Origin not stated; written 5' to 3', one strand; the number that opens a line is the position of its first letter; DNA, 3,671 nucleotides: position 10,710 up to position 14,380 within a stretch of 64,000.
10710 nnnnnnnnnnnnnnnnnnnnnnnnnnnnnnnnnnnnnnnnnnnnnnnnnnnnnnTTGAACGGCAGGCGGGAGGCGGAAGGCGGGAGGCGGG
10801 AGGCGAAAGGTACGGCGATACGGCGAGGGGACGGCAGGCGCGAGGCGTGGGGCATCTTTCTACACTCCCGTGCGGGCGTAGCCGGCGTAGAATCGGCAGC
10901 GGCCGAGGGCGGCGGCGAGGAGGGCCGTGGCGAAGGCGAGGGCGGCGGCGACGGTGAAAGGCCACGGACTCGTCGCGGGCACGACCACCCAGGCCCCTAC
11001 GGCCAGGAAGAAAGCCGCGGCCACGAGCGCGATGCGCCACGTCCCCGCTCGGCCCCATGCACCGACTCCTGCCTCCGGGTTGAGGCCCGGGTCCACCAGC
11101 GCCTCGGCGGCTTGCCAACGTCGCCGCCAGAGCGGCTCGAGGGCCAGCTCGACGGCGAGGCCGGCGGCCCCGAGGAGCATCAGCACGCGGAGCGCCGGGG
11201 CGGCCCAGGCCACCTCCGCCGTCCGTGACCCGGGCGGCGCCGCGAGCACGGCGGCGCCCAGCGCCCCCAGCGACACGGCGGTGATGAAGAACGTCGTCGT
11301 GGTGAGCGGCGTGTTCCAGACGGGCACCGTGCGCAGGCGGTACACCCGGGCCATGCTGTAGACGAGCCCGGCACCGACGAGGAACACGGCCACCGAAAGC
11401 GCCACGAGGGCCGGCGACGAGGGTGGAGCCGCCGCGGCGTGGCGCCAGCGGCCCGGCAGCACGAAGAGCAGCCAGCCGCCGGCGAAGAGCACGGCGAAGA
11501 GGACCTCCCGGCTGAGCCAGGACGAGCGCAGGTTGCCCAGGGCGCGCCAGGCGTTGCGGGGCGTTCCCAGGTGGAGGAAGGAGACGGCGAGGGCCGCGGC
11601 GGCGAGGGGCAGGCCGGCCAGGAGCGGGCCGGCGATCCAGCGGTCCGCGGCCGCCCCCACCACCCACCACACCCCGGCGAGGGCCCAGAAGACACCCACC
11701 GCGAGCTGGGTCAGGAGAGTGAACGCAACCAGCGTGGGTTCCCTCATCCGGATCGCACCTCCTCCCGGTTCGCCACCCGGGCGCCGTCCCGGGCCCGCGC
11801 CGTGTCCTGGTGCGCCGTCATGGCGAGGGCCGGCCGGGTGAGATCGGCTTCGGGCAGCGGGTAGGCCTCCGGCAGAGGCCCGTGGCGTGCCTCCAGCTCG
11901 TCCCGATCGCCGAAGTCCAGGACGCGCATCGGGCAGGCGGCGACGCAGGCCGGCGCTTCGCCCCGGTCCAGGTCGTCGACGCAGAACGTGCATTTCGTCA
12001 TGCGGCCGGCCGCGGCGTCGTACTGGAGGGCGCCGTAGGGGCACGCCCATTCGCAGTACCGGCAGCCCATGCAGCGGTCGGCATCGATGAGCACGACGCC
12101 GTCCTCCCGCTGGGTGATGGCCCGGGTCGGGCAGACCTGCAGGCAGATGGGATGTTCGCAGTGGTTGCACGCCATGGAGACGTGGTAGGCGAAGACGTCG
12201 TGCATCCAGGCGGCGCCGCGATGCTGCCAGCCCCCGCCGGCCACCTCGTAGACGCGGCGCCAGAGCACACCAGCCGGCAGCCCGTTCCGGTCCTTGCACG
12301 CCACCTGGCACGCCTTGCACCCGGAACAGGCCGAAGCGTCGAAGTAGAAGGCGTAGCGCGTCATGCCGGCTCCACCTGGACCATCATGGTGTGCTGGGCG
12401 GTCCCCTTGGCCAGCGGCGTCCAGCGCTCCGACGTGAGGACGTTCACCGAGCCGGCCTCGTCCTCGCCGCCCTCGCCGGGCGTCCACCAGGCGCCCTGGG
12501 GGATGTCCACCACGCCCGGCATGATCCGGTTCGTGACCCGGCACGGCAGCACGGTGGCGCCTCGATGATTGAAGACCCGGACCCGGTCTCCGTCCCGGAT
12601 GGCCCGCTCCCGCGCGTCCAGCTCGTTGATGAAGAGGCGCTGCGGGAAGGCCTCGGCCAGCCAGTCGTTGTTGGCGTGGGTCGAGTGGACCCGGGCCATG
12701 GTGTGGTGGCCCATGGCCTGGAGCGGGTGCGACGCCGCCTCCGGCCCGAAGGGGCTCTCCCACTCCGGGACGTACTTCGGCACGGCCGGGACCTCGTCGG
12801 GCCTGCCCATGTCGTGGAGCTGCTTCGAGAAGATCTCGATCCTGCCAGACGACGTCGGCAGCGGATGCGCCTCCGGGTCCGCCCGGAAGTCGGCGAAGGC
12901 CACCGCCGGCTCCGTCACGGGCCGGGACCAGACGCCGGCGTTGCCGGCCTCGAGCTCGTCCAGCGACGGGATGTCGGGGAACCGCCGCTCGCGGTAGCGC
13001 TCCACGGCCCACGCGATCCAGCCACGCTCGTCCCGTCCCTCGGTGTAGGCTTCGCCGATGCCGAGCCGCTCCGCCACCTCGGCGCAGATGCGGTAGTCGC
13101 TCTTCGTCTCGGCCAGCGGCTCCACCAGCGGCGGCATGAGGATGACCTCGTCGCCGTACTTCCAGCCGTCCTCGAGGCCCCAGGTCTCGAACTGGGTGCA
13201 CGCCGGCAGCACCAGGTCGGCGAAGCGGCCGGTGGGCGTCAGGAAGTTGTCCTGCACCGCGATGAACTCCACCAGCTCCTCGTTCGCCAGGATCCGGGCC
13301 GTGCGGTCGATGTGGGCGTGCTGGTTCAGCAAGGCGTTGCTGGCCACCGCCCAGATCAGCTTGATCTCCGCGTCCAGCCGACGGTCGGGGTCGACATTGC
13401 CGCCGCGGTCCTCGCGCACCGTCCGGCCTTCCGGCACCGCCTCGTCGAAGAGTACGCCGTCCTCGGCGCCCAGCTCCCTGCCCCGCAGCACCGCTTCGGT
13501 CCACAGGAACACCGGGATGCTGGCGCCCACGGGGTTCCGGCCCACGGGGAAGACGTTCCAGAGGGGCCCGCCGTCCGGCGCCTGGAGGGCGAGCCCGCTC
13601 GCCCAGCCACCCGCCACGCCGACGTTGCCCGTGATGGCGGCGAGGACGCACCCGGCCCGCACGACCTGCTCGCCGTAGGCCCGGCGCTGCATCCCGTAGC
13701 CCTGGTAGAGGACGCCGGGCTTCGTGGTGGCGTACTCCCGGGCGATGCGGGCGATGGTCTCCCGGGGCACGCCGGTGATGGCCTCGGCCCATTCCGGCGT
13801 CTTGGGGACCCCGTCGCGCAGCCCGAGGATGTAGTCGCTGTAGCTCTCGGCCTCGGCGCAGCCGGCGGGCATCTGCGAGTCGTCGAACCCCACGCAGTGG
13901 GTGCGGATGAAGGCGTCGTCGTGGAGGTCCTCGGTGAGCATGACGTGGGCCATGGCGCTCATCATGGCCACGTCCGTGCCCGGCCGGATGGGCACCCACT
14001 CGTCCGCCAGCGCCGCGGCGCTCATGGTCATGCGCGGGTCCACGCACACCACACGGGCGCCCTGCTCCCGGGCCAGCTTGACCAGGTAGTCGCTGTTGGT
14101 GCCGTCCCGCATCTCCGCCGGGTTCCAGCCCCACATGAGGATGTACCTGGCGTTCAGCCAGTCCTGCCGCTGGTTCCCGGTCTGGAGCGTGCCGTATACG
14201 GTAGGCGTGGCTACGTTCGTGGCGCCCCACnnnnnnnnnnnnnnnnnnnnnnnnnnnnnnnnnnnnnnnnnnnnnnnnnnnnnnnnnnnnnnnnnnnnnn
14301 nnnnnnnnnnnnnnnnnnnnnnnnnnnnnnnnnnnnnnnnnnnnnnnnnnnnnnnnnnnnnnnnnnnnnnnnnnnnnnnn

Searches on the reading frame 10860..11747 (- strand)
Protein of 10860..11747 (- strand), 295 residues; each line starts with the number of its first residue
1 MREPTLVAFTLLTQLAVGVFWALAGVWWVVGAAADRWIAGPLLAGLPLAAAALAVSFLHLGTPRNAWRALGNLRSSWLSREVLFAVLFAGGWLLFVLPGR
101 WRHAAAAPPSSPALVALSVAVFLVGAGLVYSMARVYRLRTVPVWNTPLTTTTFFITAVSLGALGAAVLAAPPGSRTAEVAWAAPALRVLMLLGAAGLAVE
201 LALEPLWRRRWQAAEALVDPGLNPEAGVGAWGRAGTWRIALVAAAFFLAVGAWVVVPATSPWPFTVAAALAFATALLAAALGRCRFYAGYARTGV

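Call 50: find_homologous_proteins(query=window:10860-11747:-, max_evalue=1e-10)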
Query window:10860-11747:- (295 aa): 236 proteins with E <= 1e-10 among 8000 candidates; the best 120 are listed.
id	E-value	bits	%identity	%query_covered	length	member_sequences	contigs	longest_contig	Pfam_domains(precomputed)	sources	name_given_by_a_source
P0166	1.6e-165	568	94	100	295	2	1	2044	PF04976.18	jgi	-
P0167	3.1e-59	219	51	100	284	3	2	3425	PF04976.18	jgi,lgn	-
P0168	1.3e-56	210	56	55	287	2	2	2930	PF04976.18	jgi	jgi:anaerobic dimethyl sulfoxide reductase subunit C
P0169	2.4e-56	209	51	100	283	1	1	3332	PF04976.18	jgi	jgi:DMSO reductase anchor subunit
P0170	2.9e-55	206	48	100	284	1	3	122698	PF04976.18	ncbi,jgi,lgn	jgi:anaerobic dimethyl sulfoxide reductase subunit C (anchor subunit)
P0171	4.3e-55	205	58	53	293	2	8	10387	PF04976.18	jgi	jgi:DMSO reductase anchor subunit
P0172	8.0e-53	198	48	100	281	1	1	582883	PF04976.18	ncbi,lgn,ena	-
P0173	1.0e-52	198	59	57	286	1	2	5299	PF04976.18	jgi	jgi:DMSO reductase anchor subunit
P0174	1.7e-51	194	47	100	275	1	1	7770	PF04976.18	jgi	-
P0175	2.3e-51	193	47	100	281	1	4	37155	PF04976.18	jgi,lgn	-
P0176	5.6e-51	192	49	100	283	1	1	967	PF04976.18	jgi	jgi:DMSO reductase anchor subunit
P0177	2.7e-50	190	48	81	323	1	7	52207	PF04976.18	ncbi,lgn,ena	-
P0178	2.5e-49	186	53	52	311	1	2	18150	PF04976.18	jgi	jgi:anaerobic dimethyl sulfoxide reductase subunit C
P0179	2.7e-49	186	55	53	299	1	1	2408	PF04976.18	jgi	jgi:DMSO reductase anchor subunit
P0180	9.0e-49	185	51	76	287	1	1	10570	PF04976.18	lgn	-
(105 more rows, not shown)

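Call 51: find_encoding_contigs(protein=P0166, flank=10000, max_places=5)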
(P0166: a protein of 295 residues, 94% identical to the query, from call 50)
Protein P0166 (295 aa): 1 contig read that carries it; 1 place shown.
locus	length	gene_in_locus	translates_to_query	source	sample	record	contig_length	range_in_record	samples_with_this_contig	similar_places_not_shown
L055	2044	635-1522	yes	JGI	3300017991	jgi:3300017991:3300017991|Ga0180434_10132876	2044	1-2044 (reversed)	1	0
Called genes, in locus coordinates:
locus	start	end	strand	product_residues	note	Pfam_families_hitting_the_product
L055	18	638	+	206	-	PF13484:Fer4_16 (faint), PF13247:Fer4_11, PF12838:Fer4_7, PF25160:LdpA_Fe-S-bd (weak), PF00037:Fer4, PF12797:Fer4_2 (weak), PF12837:Fer4_6 (weak), PF13237:Fer4_10 (weak), +2 more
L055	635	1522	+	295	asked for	PF04976:DmsC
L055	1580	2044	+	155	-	?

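Call 66: find_encoding_contigs(protein=P0170, flank=6000, max_places=3)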
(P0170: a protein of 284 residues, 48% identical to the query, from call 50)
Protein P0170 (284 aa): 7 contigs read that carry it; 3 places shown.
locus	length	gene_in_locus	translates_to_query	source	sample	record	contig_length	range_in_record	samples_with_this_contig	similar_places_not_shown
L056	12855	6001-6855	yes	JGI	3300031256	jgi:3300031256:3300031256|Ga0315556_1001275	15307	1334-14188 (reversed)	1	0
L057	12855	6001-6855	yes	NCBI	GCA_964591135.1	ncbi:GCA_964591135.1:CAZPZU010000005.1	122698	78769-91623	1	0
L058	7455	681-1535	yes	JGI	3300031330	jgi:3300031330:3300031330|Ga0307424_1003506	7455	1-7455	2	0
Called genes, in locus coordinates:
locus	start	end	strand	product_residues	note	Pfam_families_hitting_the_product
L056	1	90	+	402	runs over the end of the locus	?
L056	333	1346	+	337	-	-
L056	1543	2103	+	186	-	-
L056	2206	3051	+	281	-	PF02129:Peptidase_S15 (faint), PF12697:Abhydrolase_6, PF00561:Abhydrolase_1, PF12146:Hydrolase_4, PF00326:Peptidase_S9 (weak)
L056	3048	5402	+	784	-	PF04879:Molybdop_Fe4S4 (weak), PF00384:Molybdopterin, PF01568:Molydop_binding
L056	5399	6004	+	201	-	PF12837:Fer4_6 (faint), PF13237:Fer4_10 (faint), PF25160:LdpA_Fe-S-bd (faint), PF13187:Fer4_9 (weak), PF13247:Fer4_11, PF12838:Fer4_7, PF00037:Fer4 (weak), PF12797:Fer4_2 (weak)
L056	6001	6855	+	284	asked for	PF04976:DmsC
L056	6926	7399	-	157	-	-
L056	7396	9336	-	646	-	PF19291:TREH_N, PF00723:Glyco_hydro_15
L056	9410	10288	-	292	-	PF13428:TPR_14 (faint), PF07719:TPR_2 (faint), PF13181:TPR_8 (faint), PF13424:TPR_12 (faint)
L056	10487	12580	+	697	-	PF00654:Voltage_CLC, PF00571:CBS, PF02080:TrkA_C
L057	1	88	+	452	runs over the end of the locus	PF00072:Response_reg, PF00158:Sigma54_activat, PF14532:Sigma54_activ_2, PF07728:AAA_5, PF25601:AAA_lid_14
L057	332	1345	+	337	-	-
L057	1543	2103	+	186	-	-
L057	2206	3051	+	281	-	PF02129:Peptidase_S15 (faint), PF12697:Abhydrolase_6, PF00561:Abhydrolase_1, PF12146:Hydrolase_4, PF00326:Peptidase_S9 (weak), PF20434:BD-FAE (weak), PF00756:Esterase (weak)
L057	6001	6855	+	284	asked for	PF04976:DmsC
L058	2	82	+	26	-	?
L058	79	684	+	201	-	PF12837:Fer4_6 (faint), PF13237:Fer4_10 (faint), PF25160:LdpA_Fe-S-bd (faint), PF13187:Fer4_9 (weak), PF13247:Fer4_11, PF12838:Fer4_7, PF00037:Fer4 (weak), PF12797:Fer4_2 (weak)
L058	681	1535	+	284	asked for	PF04976:DmsC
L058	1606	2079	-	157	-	-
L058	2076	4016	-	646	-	PF19291:TREH_N, PF00723:Glyco_hydro_15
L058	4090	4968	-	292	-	PF13428:TPR_14 (faint), PF07719:TPR_2 (faint), PF13181:TPR_8 (faint), PF13424:TPR_12 (faint)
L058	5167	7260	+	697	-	PF00654:Voltage_CLC, PF00571:CBS, PF02080:TrkA_C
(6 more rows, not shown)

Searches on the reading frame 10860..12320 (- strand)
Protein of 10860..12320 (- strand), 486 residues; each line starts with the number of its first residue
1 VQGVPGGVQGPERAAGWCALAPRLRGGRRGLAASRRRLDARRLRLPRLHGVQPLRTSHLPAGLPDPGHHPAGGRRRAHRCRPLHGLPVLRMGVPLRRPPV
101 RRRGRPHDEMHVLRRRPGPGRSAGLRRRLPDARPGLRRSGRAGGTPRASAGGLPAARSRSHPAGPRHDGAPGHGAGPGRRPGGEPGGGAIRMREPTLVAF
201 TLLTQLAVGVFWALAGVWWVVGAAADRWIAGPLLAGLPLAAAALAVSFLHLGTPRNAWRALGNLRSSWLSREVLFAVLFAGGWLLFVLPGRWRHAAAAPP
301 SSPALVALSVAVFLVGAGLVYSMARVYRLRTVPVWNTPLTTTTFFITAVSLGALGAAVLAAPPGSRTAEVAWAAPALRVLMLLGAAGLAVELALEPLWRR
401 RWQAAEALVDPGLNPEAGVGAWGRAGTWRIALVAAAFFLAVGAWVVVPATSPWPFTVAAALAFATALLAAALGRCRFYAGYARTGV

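Call 8: search_protein_families(library=pfam, proteins=[window:10860-12320:-], max_evalue=0.01)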
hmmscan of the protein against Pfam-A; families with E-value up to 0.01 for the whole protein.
window:10860-12320:- (486 aa): 1 family
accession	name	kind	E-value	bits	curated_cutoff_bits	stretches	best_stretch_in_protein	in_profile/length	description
PF04976.17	DmsC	-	1.5e-19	71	22.3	1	194-436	7-235/275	DMSO reductase anchor subunit (DmsC)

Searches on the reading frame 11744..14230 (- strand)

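Call 8: search_protein_families(library=pfam, proteins=[window:11744-14230:-], max_evalue=0.01)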
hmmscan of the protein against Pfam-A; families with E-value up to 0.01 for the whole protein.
window:11744-14230:- (828 aa): 11 families
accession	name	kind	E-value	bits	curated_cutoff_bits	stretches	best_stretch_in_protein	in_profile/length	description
PF13247.11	Fer4_11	-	9.6e-24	83.9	26.2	1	681-776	3-100/100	4Fe-4S dicluster domain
PF12838.12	Fer4_7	-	1.6e-10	41.7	27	1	688-734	2-52/52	4Fe-4S dicluster domain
PF13187.11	Fer4_9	-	2.7e-10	40.5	27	2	634-705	1-52/52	4Fe-4S dicluster domain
PF00037.32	Fer4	-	1.1e-09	38.2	21.1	1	714-735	2-23/24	4Fe-4S binding domain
PF13237.11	Fer4_10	-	1.4e-08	34.9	25.5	2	713-767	2-53/53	4Fe-4S dicluster domain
PF12797.12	Fer4_2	-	3.6e-08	33.3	24.5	2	712-732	2-22/22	4Fe-4S binding domain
PF12837.12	Fer4_6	-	1.4e-07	31.6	25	1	712-735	1-24/24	4Fe-4S binding domain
PF25160.1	LdpA_Fe-S-bd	-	2e-05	24.7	27.6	1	690-736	4-44/49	LdpA Fe-S cluster-binding domain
PF14697.11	Fer4_21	-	0.0014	19.1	35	1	687-733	7-55/59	4Fe-4S dicluster domain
PF13484.11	Fer4_16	-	0.0016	19.6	30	0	688-708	2-20/66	4Fe-4S double cluster binding domain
PF13183.11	Fer4_8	-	0.0075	17.2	27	0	632-702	2-66/68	4Fe-4S dicluster domain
